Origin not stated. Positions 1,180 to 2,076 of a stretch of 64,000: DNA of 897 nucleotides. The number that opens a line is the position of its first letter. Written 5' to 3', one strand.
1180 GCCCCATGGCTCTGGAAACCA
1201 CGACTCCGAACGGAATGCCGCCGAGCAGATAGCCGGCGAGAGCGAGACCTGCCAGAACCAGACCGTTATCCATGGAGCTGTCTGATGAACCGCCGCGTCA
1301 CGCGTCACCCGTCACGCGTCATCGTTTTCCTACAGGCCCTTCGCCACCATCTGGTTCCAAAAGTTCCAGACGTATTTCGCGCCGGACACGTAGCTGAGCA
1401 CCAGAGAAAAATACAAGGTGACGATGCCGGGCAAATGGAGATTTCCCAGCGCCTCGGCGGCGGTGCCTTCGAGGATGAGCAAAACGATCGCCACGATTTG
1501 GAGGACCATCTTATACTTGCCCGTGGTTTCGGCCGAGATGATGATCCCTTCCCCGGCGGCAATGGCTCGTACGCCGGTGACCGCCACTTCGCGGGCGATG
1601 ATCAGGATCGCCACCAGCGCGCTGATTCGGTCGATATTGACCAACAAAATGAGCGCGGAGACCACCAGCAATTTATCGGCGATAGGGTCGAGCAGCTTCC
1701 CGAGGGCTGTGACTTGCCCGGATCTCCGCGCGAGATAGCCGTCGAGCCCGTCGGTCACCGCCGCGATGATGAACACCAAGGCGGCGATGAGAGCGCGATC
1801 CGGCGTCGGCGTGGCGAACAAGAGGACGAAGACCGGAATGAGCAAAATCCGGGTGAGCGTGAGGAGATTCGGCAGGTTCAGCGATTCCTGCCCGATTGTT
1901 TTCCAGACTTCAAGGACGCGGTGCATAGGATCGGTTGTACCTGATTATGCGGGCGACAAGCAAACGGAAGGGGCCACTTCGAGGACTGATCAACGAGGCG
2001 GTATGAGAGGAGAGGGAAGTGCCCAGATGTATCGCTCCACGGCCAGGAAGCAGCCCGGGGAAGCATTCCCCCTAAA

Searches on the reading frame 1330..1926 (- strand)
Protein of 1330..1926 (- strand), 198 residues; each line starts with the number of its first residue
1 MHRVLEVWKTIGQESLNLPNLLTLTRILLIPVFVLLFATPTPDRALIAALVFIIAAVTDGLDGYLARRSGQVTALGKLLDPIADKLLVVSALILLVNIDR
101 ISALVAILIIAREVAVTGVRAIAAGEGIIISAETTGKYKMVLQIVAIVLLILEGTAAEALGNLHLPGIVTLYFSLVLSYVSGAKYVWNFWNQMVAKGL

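Call 9: search_protein_families(library=pfam, proteins=[window:1330-1926:-], max_evalue=0.001)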
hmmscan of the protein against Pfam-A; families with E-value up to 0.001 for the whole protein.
window:1330-1926:- (198 aa): 1 family
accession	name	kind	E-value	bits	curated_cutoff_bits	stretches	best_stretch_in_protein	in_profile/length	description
PF01066.26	CDP-OH_P_transf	-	1.1e-42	146.5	22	1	16-166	1-138/152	CDP-alcohol phosphatidyltransferase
